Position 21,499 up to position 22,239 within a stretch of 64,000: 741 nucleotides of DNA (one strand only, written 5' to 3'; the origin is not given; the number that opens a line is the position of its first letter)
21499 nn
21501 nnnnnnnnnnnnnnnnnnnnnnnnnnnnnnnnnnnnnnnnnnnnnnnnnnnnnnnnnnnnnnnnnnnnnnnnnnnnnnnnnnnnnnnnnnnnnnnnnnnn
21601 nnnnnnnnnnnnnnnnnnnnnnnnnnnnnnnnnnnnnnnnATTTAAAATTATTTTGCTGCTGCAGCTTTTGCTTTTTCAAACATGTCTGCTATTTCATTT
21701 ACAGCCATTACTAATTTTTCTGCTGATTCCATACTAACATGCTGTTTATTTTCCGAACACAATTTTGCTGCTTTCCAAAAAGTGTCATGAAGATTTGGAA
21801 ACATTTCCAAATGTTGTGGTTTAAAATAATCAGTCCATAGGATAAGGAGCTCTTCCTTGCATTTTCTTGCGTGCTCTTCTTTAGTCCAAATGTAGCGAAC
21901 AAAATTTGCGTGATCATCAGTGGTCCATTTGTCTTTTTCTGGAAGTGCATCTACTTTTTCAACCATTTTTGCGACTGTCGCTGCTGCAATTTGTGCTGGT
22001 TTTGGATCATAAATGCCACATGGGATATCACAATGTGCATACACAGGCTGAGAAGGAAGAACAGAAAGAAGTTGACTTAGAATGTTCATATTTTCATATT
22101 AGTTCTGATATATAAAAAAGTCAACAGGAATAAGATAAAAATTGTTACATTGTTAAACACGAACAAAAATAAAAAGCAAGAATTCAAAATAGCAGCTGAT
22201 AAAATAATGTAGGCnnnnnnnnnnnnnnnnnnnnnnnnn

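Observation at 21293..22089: Nickel superoxide dismutase with propeptide plus adjacent S26 maturation peptidase (sodN-sodX)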

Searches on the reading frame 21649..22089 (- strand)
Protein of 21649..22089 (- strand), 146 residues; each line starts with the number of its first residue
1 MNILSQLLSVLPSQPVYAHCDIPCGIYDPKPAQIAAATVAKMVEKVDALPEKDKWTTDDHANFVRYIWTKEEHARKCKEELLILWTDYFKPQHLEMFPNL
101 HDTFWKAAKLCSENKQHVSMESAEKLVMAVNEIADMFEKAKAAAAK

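Call 3: search_protein_families(library=pfam, proteins=[window:21649-22089:-], max_evalue=0.01)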
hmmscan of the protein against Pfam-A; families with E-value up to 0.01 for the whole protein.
window:21649-22089:- (146 aa): 1 family
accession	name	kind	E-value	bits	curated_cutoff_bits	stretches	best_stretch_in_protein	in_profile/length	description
PF09055.16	Sod_Ni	-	5.8e-45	153.4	25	1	16-141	3-127/127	Nickel-containing superoxide dismutase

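Call 4: search_protein_families(library=ncbifam, proteins=[window:21649-22089:-], max_evalue=0.01)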
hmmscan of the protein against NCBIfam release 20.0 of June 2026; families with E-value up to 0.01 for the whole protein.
window:21649-22089:- (146 aa): 1 family
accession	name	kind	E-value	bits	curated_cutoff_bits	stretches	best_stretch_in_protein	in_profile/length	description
TIGR02753.1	sodN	equivalog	1.3e-49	168.1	90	1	2-142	4-144/145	superoxide dismutase, Ni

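Call 9: find_homologous_proteins(query=window:21649-22089:-)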
Query window:21649-22089:- (146 aa): 4448 proteins with E <= 0.001 among 4489 candidates; the best 120 are listed.
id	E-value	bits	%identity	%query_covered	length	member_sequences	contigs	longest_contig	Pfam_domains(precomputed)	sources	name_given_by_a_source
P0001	9.0e-94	329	100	100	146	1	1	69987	PF09055.17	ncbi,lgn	-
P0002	1.7e-79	283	84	93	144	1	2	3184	PF09055.17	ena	-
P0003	1.2e-78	280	84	100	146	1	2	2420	PF09055.17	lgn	-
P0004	1.7e-76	273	81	95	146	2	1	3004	PF09055.17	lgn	-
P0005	3.7e-76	272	83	94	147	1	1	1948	PF09055.17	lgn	-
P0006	2.7e-75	269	82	100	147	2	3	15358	PF09055.17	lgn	-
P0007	9.3e-75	267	81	98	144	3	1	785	PF09055.17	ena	-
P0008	1.5e-74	267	78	100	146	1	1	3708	PF09055.17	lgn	-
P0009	1.1e-73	264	77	99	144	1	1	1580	PF09055.17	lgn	-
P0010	3.4e-73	262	79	98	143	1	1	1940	PF09055.17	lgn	-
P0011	7.3e-73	261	81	98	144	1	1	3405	PF09055.17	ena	-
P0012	9.6e-73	261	80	94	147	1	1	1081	PF09055.17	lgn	-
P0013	1.1e-72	261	77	99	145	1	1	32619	PF09055.17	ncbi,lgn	ncbi:MAG TPA: superoxide dismutase, Ni [Patescibacteria group bacterium]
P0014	3.1e-72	259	78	93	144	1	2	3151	PF09055.17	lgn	-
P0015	7.1e-72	258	79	95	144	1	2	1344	PF09055.17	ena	-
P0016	5.7e-71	255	77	97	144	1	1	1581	PF09055.17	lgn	-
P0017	7.3e-71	255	79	96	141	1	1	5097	PF09055.17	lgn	-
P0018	9.3e-71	254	78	95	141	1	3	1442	PF09055.17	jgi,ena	-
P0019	1.1e-70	254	76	100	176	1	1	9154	PF09055.17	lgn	-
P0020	1.3e-70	254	78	98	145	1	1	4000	PF09055.17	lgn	-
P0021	1.7e-70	253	79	90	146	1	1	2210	PF09055.17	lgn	-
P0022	1.7e-69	250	78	99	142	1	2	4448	PF09055.17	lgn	-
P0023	3.4e-69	249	83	88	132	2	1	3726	PF09055.17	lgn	-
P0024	6.5e-69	248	79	94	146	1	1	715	PF09055.17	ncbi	-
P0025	2.7e-68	246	77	95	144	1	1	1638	PF09055.17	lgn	-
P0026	3.5e-68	246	78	95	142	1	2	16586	PF09055.17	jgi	-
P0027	5.5e-68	245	76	96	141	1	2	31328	PF09055.17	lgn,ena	-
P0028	6.5e-68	245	79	96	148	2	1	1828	PF09055.17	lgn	-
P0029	6.5e-68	245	77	94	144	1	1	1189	PF09055.17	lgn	-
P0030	1.2e-67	244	75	100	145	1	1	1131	PF09055.17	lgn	-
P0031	3.4e-67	243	74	90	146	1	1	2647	PF09055.17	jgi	jgi:nickel superoxide dismutase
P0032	5.1e-67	242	74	97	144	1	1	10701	PF09055.17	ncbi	-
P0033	5.3e-67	242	75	99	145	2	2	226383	PF09055.17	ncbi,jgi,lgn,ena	-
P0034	1.9e-66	240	74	99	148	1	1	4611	PF09055.17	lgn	-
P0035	6.4e-66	239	76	94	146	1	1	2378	PF09055.17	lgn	-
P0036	7.4e-66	238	75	97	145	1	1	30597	PF09055.17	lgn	-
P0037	8.0e-66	238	76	96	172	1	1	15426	PF09055.17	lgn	-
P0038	8.2e-66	238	71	97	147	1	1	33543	PF09055.17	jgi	jgi:nickel superoxide dismutase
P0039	1.6e-65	237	73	97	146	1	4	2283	PF09055.17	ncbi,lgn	-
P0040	1.6e-65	237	72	97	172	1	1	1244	PF09055.17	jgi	jgi:nickel superoxide dismutase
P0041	2.4e-65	237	75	97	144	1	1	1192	PF09055.17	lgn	-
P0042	4.8e-65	236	71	96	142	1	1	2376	PF09055.17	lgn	-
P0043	5.2e-65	236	73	97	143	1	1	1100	PF09055.17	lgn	-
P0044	7.3e-65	235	72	98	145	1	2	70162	PF09055.17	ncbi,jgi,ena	-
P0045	4.6e-64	233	71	96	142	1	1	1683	PF09055.17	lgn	-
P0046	6.1e-64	232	70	97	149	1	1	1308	PF09055.17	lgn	-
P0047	1.2e-63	231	72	97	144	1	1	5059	PF09055.17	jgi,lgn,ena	-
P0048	1.4e-63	231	73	99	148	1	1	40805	PF09055.17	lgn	-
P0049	2.5e-63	230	72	97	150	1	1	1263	PF09055.17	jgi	jgi:nickel superoxide dismutase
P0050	2.6e-63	230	73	95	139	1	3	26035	PF09055.17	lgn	-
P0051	2.7e-63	230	70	97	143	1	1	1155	PF09055.17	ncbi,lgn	-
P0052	3.0e-63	230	71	98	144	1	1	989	PF09055.17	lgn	-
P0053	6.1e-63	229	69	97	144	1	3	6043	PF09055.17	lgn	-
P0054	6.2e-63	229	70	99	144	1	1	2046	PF09055.17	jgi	-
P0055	8.0e-63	229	73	96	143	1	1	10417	PF09055.17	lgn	-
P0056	8.8e-63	229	72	96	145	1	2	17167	PF09055.17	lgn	-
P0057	1.0e-62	228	69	98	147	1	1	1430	PF09055.17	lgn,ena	-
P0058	1.1e-62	228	69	99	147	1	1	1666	PF09055.17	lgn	-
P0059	1.2e-62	228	67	98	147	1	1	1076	PF09055.17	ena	-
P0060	2.3e-62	227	69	99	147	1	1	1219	PF09055.17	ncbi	-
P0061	2.3e-62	227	69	100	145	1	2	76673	PF09055.17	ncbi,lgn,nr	ncbi:MAG: superoxide dismutase, Ni [Patescibacteria group bacterium]|nr:superoxide dismutase, Ni [Pa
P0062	2.5e-62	227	70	98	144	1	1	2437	PF09055.17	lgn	-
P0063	2.6e-62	227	75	91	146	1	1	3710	PF09055.17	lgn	-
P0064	3.0e-62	227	71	96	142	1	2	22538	PF09055.17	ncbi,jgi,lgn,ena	-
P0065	3.5e-62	227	71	97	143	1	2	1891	PF09055.17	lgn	-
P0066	3.6e-62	227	75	94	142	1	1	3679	PF09055.17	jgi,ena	-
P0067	5.1e-62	226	71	95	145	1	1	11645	PF09055.17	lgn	-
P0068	5.4e-62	226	70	97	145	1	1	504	PF09055.17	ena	-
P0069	8.7e-62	225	69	98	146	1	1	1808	PF09055.17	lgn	-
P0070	9.1e-62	225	69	98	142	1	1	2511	PF09055.17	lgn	-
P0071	9.5e-62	225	71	95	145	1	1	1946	PF09055.17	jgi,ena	-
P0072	1.0e-61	225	68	98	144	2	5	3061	PF09055.17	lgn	-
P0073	1.1e-61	225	68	99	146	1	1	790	PF09055.17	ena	-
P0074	1.3e-61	225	72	97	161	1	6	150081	PF09055.17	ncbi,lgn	-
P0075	1.4e-61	225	69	99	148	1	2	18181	PF09055.17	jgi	-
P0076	1.5e-61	224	68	99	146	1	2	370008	PF09055.17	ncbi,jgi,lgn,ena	-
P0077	1.9e-61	224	71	95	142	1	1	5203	PF09055.17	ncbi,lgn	-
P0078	2.1e-61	224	73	94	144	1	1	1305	PF09055.17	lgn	-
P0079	2.1e-61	224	71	97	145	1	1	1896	PF09055.17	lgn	-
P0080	2.4e-61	224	69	100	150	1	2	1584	PF09055.17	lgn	-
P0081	2.7e-61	224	68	97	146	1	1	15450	PF09055.17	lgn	-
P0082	2.8e-61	224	74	94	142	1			PF09055.17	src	-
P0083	2.9e-61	224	71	98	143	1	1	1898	PF09055.17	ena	-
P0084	3.1e-61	224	73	90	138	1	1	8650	PF09055.17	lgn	-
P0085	3.5e-61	223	68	94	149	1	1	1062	PF09055.17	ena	-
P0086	3.7e-61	223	66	99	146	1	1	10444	PF09055.17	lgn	-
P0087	3.9e-61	223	69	96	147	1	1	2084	PF09055.17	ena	-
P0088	5.3e-61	223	74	93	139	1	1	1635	PF09055.17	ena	-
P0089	6.1e-61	223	70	95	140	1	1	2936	PF09055.17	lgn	-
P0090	6.3e-61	222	67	100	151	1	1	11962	PF09055.17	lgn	-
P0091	6.8e-61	222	70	95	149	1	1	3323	PF09055.17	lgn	-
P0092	7.3e-61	222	70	97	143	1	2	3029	PF09055.17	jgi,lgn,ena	jgi:nickel superoxide dismutase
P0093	7.7e-61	222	68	100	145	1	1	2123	PF09055.17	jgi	jgi:nickel superoxide dismutase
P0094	8.3e-61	222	68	97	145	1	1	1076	PF09055.17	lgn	-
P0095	9.2e-61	222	68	98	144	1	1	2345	PF09055.17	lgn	-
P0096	1.1e-60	222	66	94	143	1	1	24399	PF09055.17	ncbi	-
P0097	1.3e-60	221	67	98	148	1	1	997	PF09055.17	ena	-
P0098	1.3e-60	221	71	91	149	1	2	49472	PF09055.17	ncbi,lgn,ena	-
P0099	1.4e-60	221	68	99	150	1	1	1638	PF09055.17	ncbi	-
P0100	1.4e-60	221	70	96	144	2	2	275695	PF09055.17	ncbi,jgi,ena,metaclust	metaclust:\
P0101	1.4e-60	221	76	89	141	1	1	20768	PF09055.17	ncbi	-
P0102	1.5e-60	221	67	94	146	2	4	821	PF09055.17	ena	-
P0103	1.5e-60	221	71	93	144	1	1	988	PF09055.17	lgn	-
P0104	1.6e-60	221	72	98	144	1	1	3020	PF09055.17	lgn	-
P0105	1.6e-60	221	68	99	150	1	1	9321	PF09055.17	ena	-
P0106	1.8e-60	221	71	97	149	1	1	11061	PF09055.17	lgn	-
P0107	1.8e-60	221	68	99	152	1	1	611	PF09055.17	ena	-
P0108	1.8e-60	221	68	100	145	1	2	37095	PF09055.17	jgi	jgi:nickel superoxide dismutase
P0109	2.0e-60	221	74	84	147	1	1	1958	PF09055.17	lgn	-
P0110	2.0e-60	221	69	90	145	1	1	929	PF09055.17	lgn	-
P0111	2.4e-60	221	69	96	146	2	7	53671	PF09055.17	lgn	-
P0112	2.4e-60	221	68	97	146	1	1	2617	PF09055.17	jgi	jgi:nickel superoxide dismutase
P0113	2.5e-60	221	75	88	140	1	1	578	PF09055.17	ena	-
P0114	2.5e-60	221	67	97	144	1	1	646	PF09055.17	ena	-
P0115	2.7e-60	220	68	99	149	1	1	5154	PF09055.17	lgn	-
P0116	2.8e-60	220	68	99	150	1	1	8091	PF09055.17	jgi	-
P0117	2.8e-60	220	69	98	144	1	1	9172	PF09055.17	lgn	-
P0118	2.9e-60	220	68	100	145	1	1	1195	PF09055.17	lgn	-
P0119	2.9e-60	220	68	97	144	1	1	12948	PF09055.17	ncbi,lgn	-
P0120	3.0e-60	220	70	94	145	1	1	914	PF09055.17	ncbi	-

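Call 10: find_encoding_contigs(protein=window:21649-22089:-, flank=10000, max_places=6)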
Protein window:21649-22089:- (146 aa): 1 contig read that carries it; 1 place shown.
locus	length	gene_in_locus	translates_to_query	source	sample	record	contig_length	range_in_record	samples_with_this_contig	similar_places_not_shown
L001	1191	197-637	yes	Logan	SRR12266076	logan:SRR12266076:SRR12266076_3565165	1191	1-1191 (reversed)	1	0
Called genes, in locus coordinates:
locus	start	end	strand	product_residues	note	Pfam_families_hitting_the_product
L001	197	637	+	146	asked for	PF09055:Sod_Ni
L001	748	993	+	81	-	PF10502:Peptidase_S26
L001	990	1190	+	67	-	?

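Call 16: search_solved_structures(query=window:21649-22089:-, show_alignments=2)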
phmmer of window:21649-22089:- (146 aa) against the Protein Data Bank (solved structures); distinct sequences matched with E-value up to 0.001: 6.
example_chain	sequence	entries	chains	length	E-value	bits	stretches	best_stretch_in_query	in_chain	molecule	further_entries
1q0d_A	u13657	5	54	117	8.7e-18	68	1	19-141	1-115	Superoxide dismutase [Ni]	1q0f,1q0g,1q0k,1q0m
1t6i_A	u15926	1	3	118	1.7e-16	63.8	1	19-141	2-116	Superoxide dismutase [Ni]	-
1t6q_A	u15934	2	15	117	2.7e-16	63.1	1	19-141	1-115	Superoxide dismutase [Ni]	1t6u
3g4x_A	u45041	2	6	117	9.6e-16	61.3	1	19-141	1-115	Superoxide dismutase [Ni]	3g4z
4ncq_A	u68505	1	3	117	2.2e-15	60.2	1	20-141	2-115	Superoxide dismutase [Ni]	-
3g50_A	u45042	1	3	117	3.5e-15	59.5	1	19-141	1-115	Superoxide dismutase [Ni]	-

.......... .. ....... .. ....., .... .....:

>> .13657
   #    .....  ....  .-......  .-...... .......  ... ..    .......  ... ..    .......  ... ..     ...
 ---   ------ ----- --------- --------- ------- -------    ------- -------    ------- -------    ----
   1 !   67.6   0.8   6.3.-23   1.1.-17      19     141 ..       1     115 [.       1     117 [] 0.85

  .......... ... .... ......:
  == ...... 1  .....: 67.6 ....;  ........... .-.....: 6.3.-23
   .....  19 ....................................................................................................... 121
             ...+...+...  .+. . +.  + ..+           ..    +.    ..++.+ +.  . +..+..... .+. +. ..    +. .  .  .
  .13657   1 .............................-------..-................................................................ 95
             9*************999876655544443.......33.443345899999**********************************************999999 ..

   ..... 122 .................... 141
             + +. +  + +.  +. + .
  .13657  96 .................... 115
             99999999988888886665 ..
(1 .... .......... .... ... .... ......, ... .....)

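Call 25: find_related_loci(query=window:21649-22089:-, collection=genome_contigs, flank=6000)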
Query window:21649-22089:- (146 aa) in genome_contigs; peptide patterns used: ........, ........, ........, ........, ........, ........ (x = any residue, [..] = any of these).
599 stretches matched a pattern (row limit reached: there are more); 585 encode a relative of the query (tblastn E <= 1e-3); the best 80 are kept; 80 distinct loci.
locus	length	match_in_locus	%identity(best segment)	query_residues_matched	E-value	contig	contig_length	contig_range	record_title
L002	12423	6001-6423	72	5-146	4e-65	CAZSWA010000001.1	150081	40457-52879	MAG TPA_asm: uncultured Gammaproteobacteria bacterium isolate SRP272529_co1_257 genome assembly, contig: NODE_62_length_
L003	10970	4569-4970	65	7-141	4e-59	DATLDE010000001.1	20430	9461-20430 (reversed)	MAG TPA_asm: Candidatus Limnocylindrales bacterium isolate SMAG_U14342 k141_10436031, whole genome shotgun sequence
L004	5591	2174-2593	66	1-141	4e-59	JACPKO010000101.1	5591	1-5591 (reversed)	MAG: Candidatus Daviesbacteria bacterium isolate NC_groundwater_496_Ag_S-0.1um_39_16 S35_SO-1_scaffold_594597, whole gen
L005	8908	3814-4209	68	11-143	1e-58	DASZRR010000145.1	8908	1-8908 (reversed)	MAG TPA_asm: Patescibacteria group bacterium isolate SMAG_U6029 k141_987133, whole genome shotgun sequence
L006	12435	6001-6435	62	2-142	5e-58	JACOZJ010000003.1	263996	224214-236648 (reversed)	MAG: Candidatus Wildermuthbacteria bacterium isolate NC_groundwater_202_Ag_S-0.1um_47_23 S4_GD2017_2_S1_scaffold_48, who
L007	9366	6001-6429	63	3-146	9e-58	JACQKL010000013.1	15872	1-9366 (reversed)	MAG: Candidatus Levyibacteriota bacterium isolate NC_groundwater_1176_Ag_S-0.1um_36_263 S_p1_S3_coassembly_k141_570070,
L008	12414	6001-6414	63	7-142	2e-57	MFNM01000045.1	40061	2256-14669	MAG: Candidatus Levybacteria bacterium RIFCSPHIGHO2_01_FULL_37_33 rifcsphigho2_01_scaffold_7664, whole genome shotgun se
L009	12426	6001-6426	64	4-146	1e-56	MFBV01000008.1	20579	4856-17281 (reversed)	MAG: Candidatus Curtissbacteria bacterium RIFCSPLOWO2_02_FULL_40_11 rifcsplowo2_02_scaffold_14533, whole genome shotgun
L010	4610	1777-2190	62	1-144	2e-56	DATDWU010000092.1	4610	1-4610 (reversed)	MAG TPA_asm: Patescibacteria group bacterium isolate SMAG_U8120 k141_460459, whole genome shotgun sequence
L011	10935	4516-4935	60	1-141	7e-55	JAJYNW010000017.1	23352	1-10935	MAG: bacterium isolate DBS2-4.bin98 NODE_3706_length_23352_cov_4.21684, whole genome shotgun sequence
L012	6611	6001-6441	58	1-143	9e-55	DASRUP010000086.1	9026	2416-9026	MAG TPA_asm: Candidatus Paceibacterota bacterium isolate SMAG_U8136 k141_6671, whole genome shotgun sequence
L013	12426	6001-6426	56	1-143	2e-52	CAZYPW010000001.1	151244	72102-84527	MAG TPA_asm: uncultured Gammaproteobacteria bacterium isolate binchicken_co38_269 genome assembly, contig: NODE_276_leng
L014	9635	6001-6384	58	3-137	4e-52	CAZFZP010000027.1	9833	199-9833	MAG TPA_asm: uncultured Gammaproteobacteria bacterium isolate SRP050083_co3_227 genome assembly, contig: NODE_6757_lengt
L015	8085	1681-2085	58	1-141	4e-52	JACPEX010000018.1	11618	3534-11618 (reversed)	MAG: Candidatus Daviesbacteria bacterium isolate NC_groundwater_346_Ag_B-0.1um_38_13 GD18-4_B1_scaffold_397908, whole ge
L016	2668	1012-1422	57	4-141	9e-52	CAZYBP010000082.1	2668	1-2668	MAG TPA_asm: uncultured Gammaproteobacteria bacterium isolate binchicken_co227_340 genome assembly, contig: NODE_87204_l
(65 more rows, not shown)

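Call 50: predict_structure(alignment_id=A1)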
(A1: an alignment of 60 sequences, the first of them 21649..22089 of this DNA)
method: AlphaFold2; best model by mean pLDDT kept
length: 146 residues; sequences in the alignment: 60
mean_pLDDT: 90.2   pTM: 0.78
mean pLDDT of the five models: 90.2, 89.8, 89.5, 88.8, 88.1
residues with pLDDT >= 90: 108; 70-90: 21; 50-70: 13; < 50: 4
segments of 3 or more residues with pLDDT < 50: 18-20
pLDDT, mean of each block of 10 residues (from residue 1): 74 55 71 98 98 97 99 98 92 93 98 98 99 96 85
secondary structure, 60 per line:
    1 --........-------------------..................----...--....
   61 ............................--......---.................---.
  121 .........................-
elements in order: H3-10 H30-47 H57-88 H91-96 H100-116 H120-145

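Call 52: fold_search(model_id=the predicted structure, library=pdb)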
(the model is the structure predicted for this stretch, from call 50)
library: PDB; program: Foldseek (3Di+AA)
matches with E <= 10: 511; with E <= 0.001: 16
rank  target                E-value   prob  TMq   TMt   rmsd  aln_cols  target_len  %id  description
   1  3g50_A                1.3e-07  1.00  0.72  0.89   2.6       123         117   32  Crystal Structure of NiSOD D3A mutant at 1.9 A (released 2009-04-28)
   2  3g50_C                2.1e-07  1.00  0.71  0.89   2.8       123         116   31  Crystal Structure of NiSOD D3A mutant at 1.9 A (released 2009-04-28)
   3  1t6u_D                3.0e-07  1.00  0.71  0.89   2.7       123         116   33  Nickel Superoxide Dismutase (NiSOD) Native 1.30 A Structure (released 2004-07-13)
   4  1q0d_A                3.4e-07  1.00  0.71  0.88   2.7       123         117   36  Crystal structure of Ni-containing superoxide dismutase with Ni-ligation corresponding to the oxidized state (released 2004-05-18)
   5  1t6u_A                4.1e-07  1.00  0.71  0.88   2.7       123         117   33  Nickel Superoxide Dismutase (NiSOD) Native 1.30 A Structure (released 2004-07-13)
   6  3g4x_A                4.3e-07  1.00  0.72  0.88   2.7       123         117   32  Crystal Structure of NiSOD Y9F mutant (released 2009-04-28)
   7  1t6u_F                7.6e-07  1.00  0.71  0.89   2.7       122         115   33  Nickel Superoxide Dismutase (NiSOD) Native 1.30 A Structure (released 2004-07-13)
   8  3g50_B                1.1e-06  1.00  0.71  0.91   2.0       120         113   30  Crystal Structure of NiSOD D3A mutant at 1.9 A (released 2009-04-28)
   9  3g4x_C                1.1e-06  1.00  0.71  0.88   2.9       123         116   31  Crystal Structure of NiSOD Y9F mutant (released 2009-04-28)
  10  1t6q_B                1.1e-06  1.00  0.71  0.92   1.6       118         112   31  Nickel Superoxide Dismutase (NiSOD) CN-treated Apo Structure (released 2004-07-13)
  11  4ncq_A                1.4e-06  1.00  0.71  0.92   1.6       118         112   31  Crystal structure of NiSOD H1A mutant (released 2014-12-24)
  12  1t6q_A                1.5e-06  1.00  0.71  0.93   1.6       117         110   29  Nickel Superoxide Dismutase (NiSOD) CN-treated Apo Structure (released 2004-07-13)
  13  1t6i_C                1.7e-06  1.00  0.70  0.93   1.6       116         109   28  Nickel Superoxide Dismutase (NiSOD) Apo Structure (released 2004-07-13)
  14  1t6i_A                1.9e-06  1.00  0.71  0.92   1.6       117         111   29  Nickel Superoxide Dismutase (NiSOD) Apo Structure (released 2004-07-13)
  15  1t6i_B                2.1e-06  1.00  0.70  0.92   1.5       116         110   28  Nickel Superoxide Dismutase (NiSOD) Apo Structure (released 2004-07-13)
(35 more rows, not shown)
